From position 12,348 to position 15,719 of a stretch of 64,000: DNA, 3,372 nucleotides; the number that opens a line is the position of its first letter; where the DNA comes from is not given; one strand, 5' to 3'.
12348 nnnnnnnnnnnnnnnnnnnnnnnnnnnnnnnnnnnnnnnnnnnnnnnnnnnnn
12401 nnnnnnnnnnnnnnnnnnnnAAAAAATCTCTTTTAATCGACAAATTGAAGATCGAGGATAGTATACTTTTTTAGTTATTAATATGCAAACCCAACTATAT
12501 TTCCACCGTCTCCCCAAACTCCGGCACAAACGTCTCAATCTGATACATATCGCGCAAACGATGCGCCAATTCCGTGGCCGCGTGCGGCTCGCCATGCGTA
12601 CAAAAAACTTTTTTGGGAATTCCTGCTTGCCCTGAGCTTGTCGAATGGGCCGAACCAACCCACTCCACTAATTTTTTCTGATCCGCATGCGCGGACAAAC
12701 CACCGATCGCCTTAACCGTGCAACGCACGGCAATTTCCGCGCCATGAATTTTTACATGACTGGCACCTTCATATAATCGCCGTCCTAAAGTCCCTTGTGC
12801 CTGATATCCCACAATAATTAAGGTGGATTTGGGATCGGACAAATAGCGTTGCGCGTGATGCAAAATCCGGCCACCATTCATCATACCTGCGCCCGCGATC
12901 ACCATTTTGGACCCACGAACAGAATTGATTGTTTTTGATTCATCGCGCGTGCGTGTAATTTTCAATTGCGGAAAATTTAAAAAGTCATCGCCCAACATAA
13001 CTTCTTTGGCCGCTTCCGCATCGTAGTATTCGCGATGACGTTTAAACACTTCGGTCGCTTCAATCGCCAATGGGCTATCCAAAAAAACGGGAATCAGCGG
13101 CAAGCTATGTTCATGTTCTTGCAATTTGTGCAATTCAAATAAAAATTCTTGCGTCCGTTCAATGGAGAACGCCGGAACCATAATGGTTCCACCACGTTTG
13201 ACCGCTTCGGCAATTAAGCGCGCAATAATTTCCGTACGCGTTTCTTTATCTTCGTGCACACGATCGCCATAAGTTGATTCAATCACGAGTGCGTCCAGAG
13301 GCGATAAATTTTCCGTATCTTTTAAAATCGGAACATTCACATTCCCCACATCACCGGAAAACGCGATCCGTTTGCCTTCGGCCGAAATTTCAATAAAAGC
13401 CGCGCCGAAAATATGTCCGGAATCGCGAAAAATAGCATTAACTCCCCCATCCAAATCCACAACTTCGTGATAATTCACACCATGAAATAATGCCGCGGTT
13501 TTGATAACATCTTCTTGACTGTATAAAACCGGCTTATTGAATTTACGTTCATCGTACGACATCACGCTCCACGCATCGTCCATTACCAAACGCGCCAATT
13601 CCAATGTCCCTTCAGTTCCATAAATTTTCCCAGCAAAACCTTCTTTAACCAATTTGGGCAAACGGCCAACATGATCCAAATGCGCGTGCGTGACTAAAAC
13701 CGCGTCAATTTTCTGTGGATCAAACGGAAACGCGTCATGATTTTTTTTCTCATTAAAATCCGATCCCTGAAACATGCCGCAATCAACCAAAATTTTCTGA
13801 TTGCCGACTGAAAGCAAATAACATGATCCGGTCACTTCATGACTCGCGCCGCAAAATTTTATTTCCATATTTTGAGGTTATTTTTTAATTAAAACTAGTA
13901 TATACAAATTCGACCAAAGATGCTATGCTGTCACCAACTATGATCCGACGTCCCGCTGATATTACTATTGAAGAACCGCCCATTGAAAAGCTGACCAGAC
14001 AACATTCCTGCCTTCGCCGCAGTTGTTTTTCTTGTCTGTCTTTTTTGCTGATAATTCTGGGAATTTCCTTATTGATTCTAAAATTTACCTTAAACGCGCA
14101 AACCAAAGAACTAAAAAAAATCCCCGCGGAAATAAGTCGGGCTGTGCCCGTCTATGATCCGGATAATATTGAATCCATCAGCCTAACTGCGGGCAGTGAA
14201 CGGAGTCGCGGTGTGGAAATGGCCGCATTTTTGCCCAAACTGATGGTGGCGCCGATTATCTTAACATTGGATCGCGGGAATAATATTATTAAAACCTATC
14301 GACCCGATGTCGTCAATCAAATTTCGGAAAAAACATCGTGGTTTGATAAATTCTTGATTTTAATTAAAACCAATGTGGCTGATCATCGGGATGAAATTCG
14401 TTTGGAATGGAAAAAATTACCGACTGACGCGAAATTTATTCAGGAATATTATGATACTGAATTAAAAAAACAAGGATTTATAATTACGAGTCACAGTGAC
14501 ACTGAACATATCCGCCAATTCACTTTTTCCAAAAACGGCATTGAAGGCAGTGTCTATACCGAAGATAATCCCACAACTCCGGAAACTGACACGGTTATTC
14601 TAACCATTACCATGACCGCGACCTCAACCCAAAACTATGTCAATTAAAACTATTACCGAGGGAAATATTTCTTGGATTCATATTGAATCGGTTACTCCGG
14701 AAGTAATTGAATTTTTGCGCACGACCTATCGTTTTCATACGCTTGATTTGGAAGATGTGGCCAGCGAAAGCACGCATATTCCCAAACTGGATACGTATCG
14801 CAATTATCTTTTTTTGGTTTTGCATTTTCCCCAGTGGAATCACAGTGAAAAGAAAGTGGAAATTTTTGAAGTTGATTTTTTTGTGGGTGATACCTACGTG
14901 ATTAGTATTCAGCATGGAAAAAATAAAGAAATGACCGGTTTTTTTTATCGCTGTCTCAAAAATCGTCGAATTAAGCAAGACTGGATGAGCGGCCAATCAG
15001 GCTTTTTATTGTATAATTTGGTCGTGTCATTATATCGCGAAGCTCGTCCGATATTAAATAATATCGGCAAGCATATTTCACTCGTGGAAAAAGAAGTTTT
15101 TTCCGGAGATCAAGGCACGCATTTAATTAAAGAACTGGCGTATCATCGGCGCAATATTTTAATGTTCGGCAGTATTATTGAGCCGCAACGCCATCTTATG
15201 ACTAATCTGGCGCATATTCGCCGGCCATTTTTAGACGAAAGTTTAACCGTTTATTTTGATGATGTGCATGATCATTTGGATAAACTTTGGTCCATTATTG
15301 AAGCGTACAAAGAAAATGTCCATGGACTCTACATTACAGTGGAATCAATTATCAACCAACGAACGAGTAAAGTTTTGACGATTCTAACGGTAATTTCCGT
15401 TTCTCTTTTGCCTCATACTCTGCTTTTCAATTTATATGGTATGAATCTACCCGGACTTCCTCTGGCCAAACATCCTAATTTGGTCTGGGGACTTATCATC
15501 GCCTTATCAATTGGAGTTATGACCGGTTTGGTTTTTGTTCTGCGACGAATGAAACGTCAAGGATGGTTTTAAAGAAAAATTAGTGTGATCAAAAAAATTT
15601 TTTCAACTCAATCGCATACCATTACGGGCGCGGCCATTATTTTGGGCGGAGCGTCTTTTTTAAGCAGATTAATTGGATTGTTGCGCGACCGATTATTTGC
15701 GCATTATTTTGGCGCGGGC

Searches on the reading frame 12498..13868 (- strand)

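Call 21: search_protein_families(library=pfam, proteins=[window:12498-13868:-], max_evalue=0.0001)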
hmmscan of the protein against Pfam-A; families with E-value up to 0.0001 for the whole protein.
window:12498-13868:- (457 aa): 6 families
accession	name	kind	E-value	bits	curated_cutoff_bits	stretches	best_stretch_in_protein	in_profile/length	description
PF10996.14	Beta-Casp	-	1.7e-37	129.1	27.7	1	239-365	1-120/120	Beta-Casp domain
PF00753.33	Lactamase_B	-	1.8e-17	64.4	22.7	1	13-184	5-160/196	Metallo-beta-lactamase superfamily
PF07521.17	RMMBL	-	8e-12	45.4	21.6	1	379-449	2-63/63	Zn-dependent metallo-hydrolase RNA specificity domain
PF12706.13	Lactamase_B_2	-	1.4e-11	44.8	27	1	25-202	2-169/200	Beta-lactamase superfamily domain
PF16661.11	Lactamase_B_6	-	3.2e-11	43.4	27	1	18-171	1-159/193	Metallo-beta-lactamase superfamily domain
PF13483.12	Lactamase_B_3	-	4.6e-05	23.9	24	1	13-111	6-58/160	Beta-lactamase superfamily domain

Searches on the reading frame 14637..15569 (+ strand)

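Call 22: search_protein_families(library=pfam, proteins=[window:14637-15569:+], max_evalue=0.0001)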
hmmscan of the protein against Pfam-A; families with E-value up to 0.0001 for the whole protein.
window:14637-15569:+ (311 aa): 1 family
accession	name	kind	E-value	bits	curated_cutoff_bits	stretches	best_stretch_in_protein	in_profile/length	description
PF01544.23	CorA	-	2.4e-48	165.4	27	1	10-304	3-292/292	CorA-like Mg2+ transporter protein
